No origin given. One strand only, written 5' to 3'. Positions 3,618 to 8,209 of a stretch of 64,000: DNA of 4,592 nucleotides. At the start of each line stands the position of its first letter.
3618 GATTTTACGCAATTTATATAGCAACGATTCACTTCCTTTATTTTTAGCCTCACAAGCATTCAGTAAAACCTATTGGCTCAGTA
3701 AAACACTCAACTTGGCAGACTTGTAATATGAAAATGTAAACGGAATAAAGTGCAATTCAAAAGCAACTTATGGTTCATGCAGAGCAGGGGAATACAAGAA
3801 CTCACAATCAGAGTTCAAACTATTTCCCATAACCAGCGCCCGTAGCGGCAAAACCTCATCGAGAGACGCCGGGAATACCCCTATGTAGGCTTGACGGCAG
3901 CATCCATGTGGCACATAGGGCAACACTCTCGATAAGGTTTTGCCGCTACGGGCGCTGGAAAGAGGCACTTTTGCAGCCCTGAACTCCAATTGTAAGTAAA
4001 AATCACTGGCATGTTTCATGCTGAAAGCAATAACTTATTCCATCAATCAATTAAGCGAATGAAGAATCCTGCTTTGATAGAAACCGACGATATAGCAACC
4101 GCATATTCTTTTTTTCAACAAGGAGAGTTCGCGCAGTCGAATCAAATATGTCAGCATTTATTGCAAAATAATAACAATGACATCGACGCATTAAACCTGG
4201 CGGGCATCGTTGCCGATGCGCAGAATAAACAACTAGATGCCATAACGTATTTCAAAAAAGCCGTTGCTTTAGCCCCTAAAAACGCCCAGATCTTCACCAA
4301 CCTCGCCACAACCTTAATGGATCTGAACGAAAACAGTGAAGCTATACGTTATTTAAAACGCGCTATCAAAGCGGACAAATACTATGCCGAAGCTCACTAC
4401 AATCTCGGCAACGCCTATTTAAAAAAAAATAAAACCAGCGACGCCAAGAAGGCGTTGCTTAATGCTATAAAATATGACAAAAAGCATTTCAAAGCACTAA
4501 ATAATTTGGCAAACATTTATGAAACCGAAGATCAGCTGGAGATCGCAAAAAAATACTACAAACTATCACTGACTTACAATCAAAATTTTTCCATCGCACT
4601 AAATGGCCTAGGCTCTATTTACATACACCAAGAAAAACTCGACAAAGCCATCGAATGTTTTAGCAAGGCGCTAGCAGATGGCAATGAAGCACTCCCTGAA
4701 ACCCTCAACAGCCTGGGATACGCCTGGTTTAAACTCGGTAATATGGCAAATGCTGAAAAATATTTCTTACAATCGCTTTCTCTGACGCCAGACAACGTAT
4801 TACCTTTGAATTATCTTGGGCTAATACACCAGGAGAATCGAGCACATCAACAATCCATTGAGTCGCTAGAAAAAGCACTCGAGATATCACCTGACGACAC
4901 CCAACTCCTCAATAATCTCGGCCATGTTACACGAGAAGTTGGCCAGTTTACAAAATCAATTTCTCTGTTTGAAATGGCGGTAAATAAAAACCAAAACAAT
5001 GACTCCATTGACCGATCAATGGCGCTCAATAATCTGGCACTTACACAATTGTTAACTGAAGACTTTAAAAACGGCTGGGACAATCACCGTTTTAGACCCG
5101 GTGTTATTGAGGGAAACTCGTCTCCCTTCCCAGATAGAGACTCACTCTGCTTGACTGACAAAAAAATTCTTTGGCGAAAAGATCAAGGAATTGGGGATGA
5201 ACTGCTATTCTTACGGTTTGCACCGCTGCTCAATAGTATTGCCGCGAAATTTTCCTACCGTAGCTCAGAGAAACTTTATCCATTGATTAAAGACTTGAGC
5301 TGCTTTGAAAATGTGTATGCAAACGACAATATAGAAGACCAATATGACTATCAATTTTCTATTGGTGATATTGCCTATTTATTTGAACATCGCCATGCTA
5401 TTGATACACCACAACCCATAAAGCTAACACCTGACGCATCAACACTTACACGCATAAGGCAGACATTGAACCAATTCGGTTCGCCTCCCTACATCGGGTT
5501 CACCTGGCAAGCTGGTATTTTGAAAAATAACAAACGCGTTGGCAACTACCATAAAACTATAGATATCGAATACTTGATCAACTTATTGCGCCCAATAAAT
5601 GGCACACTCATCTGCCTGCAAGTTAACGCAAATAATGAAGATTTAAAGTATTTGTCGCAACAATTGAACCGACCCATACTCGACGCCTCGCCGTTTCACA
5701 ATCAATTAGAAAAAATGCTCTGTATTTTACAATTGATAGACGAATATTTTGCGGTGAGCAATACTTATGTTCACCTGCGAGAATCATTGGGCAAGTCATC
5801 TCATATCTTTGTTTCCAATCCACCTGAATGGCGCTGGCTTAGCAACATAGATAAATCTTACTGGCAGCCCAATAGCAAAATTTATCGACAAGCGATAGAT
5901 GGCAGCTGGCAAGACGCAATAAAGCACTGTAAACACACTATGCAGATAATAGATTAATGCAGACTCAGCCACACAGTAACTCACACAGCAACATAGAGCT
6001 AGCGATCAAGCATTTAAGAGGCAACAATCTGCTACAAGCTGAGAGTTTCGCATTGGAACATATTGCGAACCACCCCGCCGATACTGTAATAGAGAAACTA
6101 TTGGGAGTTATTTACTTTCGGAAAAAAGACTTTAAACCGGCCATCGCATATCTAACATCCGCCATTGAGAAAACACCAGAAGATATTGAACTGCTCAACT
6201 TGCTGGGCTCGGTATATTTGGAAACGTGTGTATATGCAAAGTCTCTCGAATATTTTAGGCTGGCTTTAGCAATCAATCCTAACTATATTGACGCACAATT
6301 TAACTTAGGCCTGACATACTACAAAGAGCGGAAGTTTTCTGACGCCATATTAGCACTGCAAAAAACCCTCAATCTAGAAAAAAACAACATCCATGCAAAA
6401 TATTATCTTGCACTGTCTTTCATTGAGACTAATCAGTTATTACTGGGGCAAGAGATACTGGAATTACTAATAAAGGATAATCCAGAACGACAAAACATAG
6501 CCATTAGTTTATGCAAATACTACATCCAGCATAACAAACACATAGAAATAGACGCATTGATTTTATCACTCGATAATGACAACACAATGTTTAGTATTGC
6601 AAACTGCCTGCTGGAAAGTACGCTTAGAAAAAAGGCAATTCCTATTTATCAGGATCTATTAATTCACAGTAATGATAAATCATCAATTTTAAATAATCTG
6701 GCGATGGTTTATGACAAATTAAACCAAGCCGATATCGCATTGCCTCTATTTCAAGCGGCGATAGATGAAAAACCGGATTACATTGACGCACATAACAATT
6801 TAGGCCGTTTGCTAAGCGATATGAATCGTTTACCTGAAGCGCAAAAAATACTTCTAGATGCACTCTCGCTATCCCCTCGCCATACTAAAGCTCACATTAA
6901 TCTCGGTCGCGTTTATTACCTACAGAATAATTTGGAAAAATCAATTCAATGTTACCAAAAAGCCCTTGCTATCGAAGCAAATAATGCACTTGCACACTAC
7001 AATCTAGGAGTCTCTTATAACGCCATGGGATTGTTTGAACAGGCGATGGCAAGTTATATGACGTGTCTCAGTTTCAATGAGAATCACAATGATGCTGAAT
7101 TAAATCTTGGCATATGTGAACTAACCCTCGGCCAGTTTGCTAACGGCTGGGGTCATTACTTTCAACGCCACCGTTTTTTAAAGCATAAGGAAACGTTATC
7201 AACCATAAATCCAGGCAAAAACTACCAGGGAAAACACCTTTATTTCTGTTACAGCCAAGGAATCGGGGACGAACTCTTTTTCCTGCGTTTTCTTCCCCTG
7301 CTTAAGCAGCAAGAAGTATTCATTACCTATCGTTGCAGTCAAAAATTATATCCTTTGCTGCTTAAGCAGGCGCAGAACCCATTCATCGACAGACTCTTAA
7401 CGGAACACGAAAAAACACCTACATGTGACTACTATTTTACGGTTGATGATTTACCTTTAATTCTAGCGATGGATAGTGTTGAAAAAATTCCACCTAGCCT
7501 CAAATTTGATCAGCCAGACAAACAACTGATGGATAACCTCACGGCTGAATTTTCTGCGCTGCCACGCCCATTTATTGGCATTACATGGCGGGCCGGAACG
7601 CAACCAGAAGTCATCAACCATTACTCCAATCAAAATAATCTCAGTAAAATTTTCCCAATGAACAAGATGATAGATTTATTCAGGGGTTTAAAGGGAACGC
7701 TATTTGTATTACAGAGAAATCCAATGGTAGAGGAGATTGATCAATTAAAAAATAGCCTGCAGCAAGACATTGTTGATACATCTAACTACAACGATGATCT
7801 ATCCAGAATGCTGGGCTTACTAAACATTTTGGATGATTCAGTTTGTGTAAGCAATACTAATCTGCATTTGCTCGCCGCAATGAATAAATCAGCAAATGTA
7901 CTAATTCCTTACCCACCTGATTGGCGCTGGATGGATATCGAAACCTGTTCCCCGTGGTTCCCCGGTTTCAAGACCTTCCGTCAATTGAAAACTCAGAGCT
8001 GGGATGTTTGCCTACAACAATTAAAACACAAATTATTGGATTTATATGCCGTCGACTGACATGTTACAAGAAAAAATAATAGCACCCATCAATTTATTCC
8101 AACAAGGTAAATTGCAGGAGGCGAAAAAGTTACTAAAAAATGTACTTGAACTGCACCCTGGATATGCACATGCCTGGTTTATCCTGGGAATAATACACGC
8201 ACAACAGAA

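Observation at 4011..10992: Plus-strand island of three tandem, translationally coupled TPR + GT9-like glycosyltransferase paralogs inside the flagellar locus: candidate flagellin glycosylation island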

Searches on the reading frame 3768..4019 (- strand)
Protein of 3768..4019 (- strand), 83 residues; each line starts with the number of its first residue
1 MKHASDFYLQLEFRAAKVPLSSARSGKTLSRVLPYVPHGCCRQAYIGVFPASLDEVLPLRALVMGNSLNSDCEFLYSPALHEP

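Call 3: search_protein_families(library=pfam, proteins=[window:3768-4019:-], max_evalue=0.01)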
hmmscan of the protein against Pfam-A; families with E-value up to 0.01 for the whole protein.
window:3768-4019:- (83 aa): 0 families

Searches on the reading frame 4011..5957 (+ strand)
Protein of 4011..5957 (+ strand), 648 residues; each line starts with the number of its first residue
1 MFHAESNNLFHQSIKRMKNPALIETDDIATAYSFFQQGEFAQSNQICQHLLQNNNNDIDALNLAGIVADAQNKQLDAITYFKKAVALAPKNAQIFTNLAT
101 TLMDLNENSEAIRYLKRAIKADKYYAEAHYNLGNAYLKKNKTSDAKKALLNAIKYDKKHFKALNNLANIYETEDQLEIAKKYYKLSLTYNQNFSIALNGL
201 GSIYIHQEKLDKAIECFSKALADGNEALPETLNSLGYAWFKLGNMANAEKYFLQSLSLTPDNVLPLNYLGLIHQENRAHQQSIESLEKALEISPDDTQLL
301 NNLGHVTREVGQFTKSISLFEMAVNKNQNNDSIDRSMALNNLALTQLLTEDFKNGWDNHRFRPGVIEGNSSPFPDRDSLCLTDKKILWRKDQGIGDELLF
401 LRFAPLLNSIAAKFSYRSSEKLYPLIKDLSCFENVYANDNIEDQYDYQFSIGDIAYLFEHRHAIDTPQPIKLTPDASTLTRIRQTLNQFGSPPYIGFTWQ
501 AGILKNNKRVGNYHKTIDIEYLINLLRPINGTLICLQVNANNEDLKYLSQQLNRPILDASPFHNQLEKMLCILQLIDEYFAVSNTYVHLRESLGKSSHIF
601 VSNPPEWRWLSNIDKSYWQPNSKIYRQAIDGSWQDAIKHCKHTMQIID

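Call 3: search_protein_families(library=pfam, proteins=[window:4011-5957:+], max_evalue=0.01)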
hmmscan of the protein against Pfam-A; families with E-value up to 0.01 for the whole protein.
window:4011-5957:+ (648 aa): 21 families
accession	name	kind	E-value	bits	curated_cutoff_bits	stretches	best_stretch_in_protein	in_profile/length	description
PF00515.34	TPR_1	-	1.7e-40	135.6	27.8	6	196-221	3-28/34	Tetratricopeptide repeat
PF07719.23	TPR_2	-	8.7e-40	132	27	4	126-159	1-34/34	Tetratricopeptide repeat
PF13181.12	TPR_8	-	1.7e-32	109.2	25.7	5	126-159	1-34/34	Tetratricopeptide repeat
PF13424.12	TPR_12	-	1e-27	96.5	30.1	3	298-353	4-62/77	Tetratricopeptide repeat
PF13431.12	TPR_17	-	1.1e-27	94.4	24.4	3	115-146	2-33/34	Tetratricopeptide repeat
PF13414.12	TPR_11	-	1.3e-26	92.4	26.8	4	102-139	4-41/42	TPR repeat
PF13432.12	TPR_16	-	2.9e-25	88.8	32.7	3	97-140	2-45/65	Tetratricopeptide repeat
PF14559.12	TPR_19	-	2.9e-21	76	25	3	109-159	8-58/68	Tetratricopeptide repeat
PF13176.12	TPR_7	-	4.9e-18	64.1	27.9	0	196-222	1-29/36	Tetratricopeptide repeat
PF13428.12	TPR_14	-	3.6e-17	61.6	23.5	1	97-134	6-43/44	Tetratricopeptide repeat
PF13374.12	TPR_10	-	3.6e-15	55.9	27.5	0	93-120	3-30/42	Tetratricopeptide repeat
PF23914.1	TPR_CcmH_CycH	-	5.5e-12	46.3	42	2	235-332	56-156/158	Cytochrome c-type biogenesis protein H TPR domain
PF25063.1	ARM_TT21_C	-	3.5e-10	40.5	35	2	30-120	101-192/209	Tetratricopeptide repeat protein 21 C-terminal ARM domain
PF13371.12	TPR_9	-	7.9e-07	29.5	35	0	245-298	11-64/73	Tetratricopeptide repeat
PF13174.12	TPR_6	-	9.5e-07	29.5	26.3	0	127-155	1-29/33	Tetratricopeptide repeat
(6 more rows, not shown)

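Call 5: search_protein_families(library=ncbifam, proteins=[window:4011-5957:+], max_evalue=0.1)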
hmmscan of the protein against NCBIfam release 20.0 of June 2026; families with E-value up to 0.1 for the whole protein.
window:4011-5957:+ (648 aa): 36 families (the best 25 are shown)
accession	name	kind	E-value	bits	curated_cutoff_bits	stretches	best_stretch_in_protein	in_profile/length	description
TIGR02521.1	type_IV_pilW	equivalog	1e-32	113.6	154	3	126-266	31-172/234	type IV pilus biogenesis/stability protein PilW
TIGR02917.1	PEP_TPR_lipo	equivalog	4.1e-32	111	312.2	2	30-222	335-527/899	XrtA/PEP-CTERM system TPR-repeat protein PrsT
NF040959.1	MamA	equivalog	2.3e-31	108.8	200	3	230-341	72-183/204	magnetosome protein MamA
NF033762.1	social_mot_Tgl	equivalog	1.9e-21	76.5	225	3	177-277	83-184/252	social motility TPR repeat lipoprotein Tgl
TIGR02552.1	LcrH_SycD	equivalog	5.6e-18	65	104.8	3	29-122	23-116/136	SycD/LcrH family type III secretion system chaperone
NF033920.0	C39_PA2778_fam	equivalog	1.8e-13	50.5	150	3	26-121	157-253/255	PA2778 family cysteine peptidase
NF008757.0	PRK11788.1-5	equivalog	1.2e-12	47.7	363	3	128-273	182-326/388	lipopolysaccharide assembly protein LapB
NF047507.1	TPR_BatC_Lepto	exception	2.7e-12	46.6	175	3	273-341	34-101/214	TPR repeat-containing protein BatC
NF052415.1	T3SS_chap_SctY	equivalog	1.9e-11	44.4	70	1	56-150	4-101/106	type III secretion apparatus assembly chaperone SctY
TIGR00540.1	TPR_hemY_coli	hypoth_equivalog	2.2e-11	43.2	142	2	105-185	305-384/385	heme biosynthesis-associated TPR protein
NF002725.1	PRK02603.1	equivalog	2.7e-10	40.5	143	2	243-315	49-124/173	photosystem I assembly protein Ycf3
TIGR00990.1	3a0801s09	subfamily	4e-10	38.9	757.25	2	56-230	329-503/615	mitochondrial import receptor subunit TOM70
TIGR02795.1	tol_pal_ybgF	equivalog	4.7e-10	40.1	90.1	1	122-184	35-100/119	tol-pal system protein YbgF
NF052400.1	M48_BAM_BepA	equivalog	8.5e-10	38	570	2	8-181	292-464/483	beta-barrel assembly-enhancing protease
NF047371.1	FlcA_CTERM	equivalog_domain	1.3e-09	37.1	300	1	61-331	284-541/646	periplasmic flagellar collar protein FlcA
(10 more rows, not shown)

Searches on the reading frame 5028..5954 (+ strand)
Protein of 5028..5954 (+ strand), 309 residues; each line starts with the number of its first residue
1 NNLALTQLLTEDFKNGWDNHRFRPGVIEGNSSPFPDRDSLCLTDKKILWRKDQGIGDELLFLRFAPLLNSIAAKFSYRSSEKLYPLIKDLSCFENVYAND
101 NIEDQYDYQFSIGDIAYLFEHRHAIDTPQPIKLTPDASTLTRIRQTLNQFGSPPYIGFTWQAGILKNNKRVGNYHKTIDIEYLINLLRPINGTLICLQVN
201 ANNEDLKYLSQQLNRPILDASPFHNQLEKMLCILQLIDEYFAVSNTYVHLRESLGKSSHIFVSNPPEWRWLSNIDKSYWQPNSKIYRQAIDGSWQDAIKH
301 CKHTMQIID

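Call 6: search_protein_families(library=pfam, proteins=[window:5028-5954:+], max_evalue=10)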
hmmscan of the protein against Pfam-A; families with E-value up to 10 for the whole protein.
seq(309 aa): 0 families

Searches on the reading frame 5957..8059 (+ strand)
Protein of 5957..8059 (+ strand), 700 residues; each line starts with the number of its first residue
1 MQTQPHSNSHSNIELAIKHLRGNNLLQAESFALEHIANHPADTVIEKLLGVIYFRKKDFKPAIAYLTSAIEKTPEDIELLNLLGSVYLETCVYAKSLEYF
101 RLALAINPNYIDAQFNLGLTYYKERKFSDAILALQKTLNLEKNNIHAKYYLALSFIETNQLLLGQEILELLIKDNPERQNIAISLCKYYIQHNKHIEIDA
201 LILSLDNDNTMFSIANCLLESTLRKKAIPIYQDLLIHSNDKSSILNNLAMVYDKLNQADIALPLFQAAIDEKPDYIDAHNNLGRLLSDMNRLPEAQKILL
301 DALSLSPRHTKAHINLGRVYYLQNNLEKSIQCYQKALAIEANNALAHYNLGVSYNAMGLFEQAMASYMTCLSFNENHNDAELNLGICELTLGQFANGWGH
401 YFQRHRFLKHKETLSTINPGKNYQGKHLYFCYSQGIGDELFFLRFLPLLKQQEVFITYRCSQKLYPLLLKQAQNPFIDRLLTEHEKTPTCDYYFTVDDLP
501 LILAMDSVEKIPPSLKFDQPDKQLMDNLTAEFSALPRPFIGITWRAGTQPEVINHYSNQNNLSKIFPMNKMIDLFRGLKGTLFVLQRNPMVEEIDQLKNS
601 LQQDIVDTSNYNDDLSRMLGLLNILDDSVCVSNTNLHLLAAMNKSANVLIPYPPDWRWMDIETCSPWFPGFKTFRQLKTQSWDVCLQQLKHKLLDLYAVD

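Call 3: search_protein_families(library=pfam, proteins=[window:5957-8059:+], max_evalue=0.01)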
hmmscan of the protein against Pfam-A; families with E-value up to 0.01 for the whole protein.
window:5957-8059:+ (700 aa): 23 families
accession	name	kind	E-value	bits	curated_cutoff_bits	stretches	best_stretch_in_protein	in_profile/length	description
PF00515.34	TPR_1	-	1.3e-38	129.7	27.8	4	311-343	2-34/34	Tetratricopeptide repeat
PF07719.23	TPR_2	-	1.1e-35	119.2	27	3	311-343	2-34/34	Tetratricopeptide repeat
PF13181.12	TPR_8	-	1.9e-29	99.7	25.7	2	311-343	2-34/34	Tetratricopeptide repeat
PF13414.12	TPR_11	-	2.9e-27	94.5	26.8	2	317-358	1-42/42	TPR repeat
PF13424.12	TPR_12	-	7.1e-27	93.9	30.1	2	312-372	5-73/77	Tetratricopeptide repeat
PF14559.12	TPR_19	-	6e-25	87.8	25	3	258-300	7-49/68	Tetratricopeptide repeat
PF13431.12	TPR_17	-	5.3e-22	76.6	24.4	2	332-363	1-32/34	Tetratricopeptide repeat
PF13432.12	TPR_16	-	2.2e-21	76.4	32.7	1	281-341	2-62/65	Tetratricopeptide repeat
PF13176.12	TPR_7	-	4.3e-18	64.2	27.9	1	312-340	1-29/36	Tetratricopeptide repeat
PF13374.12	TPR_10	-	8.7e-16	57.8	27.5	0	280-305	6-31/42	Tetratricopeptide repeat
PF13428.12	TPR_14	-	4.7e-15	55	23.5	0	278-318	3-43/44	Tetratricopeptide repeat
PF13174.12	TPR_6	-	1.2e-13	51.2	26.3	0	112-139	1-28/33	Tetratricopeptide repeat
PF13371.12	TPR_9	-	7.2e-11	42.4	35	0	50-113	2-65/73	Tetratricopeptide repeat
PF23914.1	TPR_CcmH_CycH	-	2e-10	41.2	42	0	271-372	45-149/158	Cytochrome c-type biogenesis protein H TPR domain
PF12895.13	ANAPC3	-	1.8e-09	38.2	27.2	0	93-159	5-70/82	Anaphase-promoting complex, cyclosome, subunit 3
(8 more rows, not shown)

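Call 5: search_protein_families(library=ncbifam, proteins=[window:5957-8059:+], max_evalue=0.1)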
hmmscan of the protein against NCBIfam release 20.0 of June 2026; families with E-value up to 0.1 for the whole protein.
window:5957-8059:+ (700 aa): 35 families (the best 25 are shown)
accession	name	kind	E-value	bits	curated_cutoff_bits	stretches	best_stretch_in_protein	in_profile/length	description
TIGR02917.1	PEP_TPR_lipo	equivalog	1.4e-36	125.8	312.2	1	21-385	307-676/899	XrtA/PEP-CTERM system TPR-repeat protein PrsT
NF040959.1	MamA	equivalog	4.1e-33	114.5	200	4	37-141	99-203/204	magnetosome protein MamA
TIGR02521.1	type_IV_pilW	equivalog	1.4e-23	83.6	154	3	3-160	25-184/234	type IV pilus biogenesis/stability protein PilW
NF033758.1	gliding_GltE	equivalog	4.5e-17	62.1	225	3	244-338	224-318/411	adventurous gliding motility TPR repeat lipoprotein GltE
NF033762.1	social_mot_Tgl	equivalog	6.2e-17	61.8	225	2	241-393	30-185/252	social motility TPR repeat lipoprotein Tgl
NF047371.1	FlcA_CTERM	equivalog_domain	7e-16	57.8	300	4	315-428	443-558/646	periplasmic flagellar collar protein FlcA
TIGR02552.1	LcrH_SycD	equivalog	8.3e-14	51.5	104.8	3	306-363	48-105/136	SycD/LcrH family type III secretion system chaperone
NF033920.0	C39_PA2778_fam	equivalog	1.4e-13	50.8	150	2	307-370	187-250/255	PA2778 family cysteine peptidase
NF008391.2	PRK11189.1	equivalog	3.9e-13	49.6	250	3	20-197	48-217/297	lipoprotein NlpI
TIGR00540.1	TPR_hemY_coli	hypoth_equivalog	1.8e-12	46.8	142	2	212-336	265-385/385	heme biosynthesis-associated TPR protein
NF002725.1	PRK02603.1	equivalog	9.9e-11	41.9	143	2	237-286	67-116/173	photosystem I assembly protein Ycf3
NF052415.1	T3SS_chap_SctY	equivalog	1.1e-10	41.9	70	1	73-154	2-84/106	type III secretion apparatus assembly chaperone SctY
NF053607.1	CHU_0125_OmpA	equivalog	3e-10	39.2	620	2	306-377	49-120/639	CHU_0125 family OmpA-like outer membrane integrity protein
NF047507.1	TPR_BatC_Lepto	exception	2.2e-09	37.1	175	1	315-384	63-136/214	TPR repeat-containing protein BatC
TIGR02795.1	tol_pal_ybgF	equivalog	1.8e-08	35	90.1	1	111-178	39-109/119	tol-pal system protein YbgF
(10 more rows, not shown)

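Call 51: search_dna_similar(query=window:5957-8059:+, collection=plasmids, mode=protein, max_evalue=1e-10, max_rows=60, rows=spread)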
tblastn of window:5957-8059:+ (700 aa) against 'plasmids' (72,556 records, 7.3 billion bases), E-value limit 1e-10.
Records with a match: 115; places in all: 250; records where one place covers at least 80% of the query: 21.
Best place of each record, by identity: <60% 115.
By first word of the organism name: Azospirillum 45; Ralstonia 15; Burkholderia 11; Paraburkholderia 8; Caballeronia 4; Cupriavidus 3; Roseomonas 2; Aristophania 2; Acetobacter 2; Tolypothrix 2; and 21 more.
By predicted mobility (MOB-suite, as given by PLSDB): non-mobilizable 86; mobilizable 19; conjugative 10.
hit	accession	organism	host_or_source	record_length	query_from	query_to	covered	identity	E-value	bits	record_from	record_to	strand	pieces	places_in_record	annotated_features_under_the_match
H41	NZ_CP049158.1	Caballeronia sp. SBC1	whole organism,soil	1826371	62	690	90%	25.7%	7e-48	190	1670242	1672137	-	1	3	none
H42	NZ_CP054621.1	Azospirillum oryzae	cell culture,soil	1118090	7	674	95%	22.0%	5e-21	106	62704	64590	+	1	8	record has no annotation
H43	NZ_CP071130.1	Caballeronia sp. M1242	Homo sapiens,ETA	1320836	40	695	94%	22.1%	5e-32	141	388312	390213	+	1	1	none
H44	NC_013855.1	Azospirillum sp. B510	-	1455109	7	693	98%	21.1%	1e-18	99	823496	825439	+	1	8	record has no annotation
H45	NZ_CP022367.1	Azospirillum sp. TSH58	single cell,paddy soils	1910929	34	696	95%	21.6%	5e-16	91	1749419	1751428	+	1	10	record has no annotation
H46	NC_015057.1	Granulicella tundricola MP5ACTX9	-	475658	50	693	92%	22.3%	1e-36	155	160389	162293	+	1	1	tetratricopeptide repeat protein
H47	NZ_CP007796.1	Azospirillum argentinense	Triticum aestivum L.,Root,wheat ...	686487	21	695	96%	21.0%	3e-30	135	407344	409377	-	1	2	tetratricopeptide repeat protein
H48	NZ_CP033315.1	Azospirillum brasilense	rhizosphere soil of Digitaria ...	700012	65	695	90%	21.7%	1e-27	127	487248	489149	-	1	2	tetratricopeptide repeat protein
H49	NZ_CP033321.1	Azospirillum brasilense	rhizosphere soil of Cynodon ...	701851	65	695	90%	21.7%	1e-27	127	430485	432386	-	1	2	tetratricopeptide repeat protein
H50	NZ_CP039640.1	Azospirillum sp. TSH100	soil,soil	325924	101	693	85%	22.7%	2e-31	213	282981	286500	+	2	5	tetratricopeptide repeat protein (x2)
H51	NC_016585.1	Azospirillum lipoferum 4B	-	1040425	94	693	86%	21.7%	2e-20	104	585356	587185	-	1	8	none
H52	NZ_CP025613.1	Niveispirillum cyanobacteriorum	sing cell,cyanobacterial aggregates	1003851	62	693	90%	20.6%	4e-21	107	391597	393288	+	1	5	none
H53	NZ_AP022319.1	Burkholderia sp. THE68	Togo hemipterus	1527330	194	693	71%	25.0%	7e-34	147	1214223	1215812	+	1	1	none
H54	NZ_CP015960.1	Paraburkholderia caribensis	Mimosa,single cell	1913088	226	693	67%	26.2%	2e-33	146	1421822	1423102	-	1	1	none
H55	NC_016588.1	Azospirillum lipoferum 4B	-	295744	247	693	64%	27.2%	1e-38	162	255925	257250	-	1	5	tetratricopeptide repeat protein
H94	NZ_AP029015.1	Ralstonia pseudosolanacearum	-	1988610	380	689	44%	24.2%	2e-18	98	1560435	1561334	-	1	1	none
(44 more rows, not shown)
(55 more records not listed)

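Call 52: get_annotated_region(hit=H94, flank=10000)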
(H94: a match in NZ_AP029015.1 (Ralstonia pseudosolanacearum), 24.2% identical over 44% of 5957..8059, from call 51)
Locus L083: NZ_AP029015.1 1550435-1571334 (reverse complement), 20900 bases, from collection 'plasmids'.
description: Ralstonia pseudosolanacearum strain MAFF 211271 plasmid pMAFF211271, complete sequence
organism: Ralstonia pseudosolanacearum (NCBI taxid 1310165)
taxonomy: Bacteria; Pseudomonadota; Betaproteobacteria; Burkholderiales; Burkholderiaceae; Ralstonia; Ralstonia pseudosolanacearum
host: -; source: -; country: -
typing (MOB-suite, as given by PLSDB): non-mobilizable
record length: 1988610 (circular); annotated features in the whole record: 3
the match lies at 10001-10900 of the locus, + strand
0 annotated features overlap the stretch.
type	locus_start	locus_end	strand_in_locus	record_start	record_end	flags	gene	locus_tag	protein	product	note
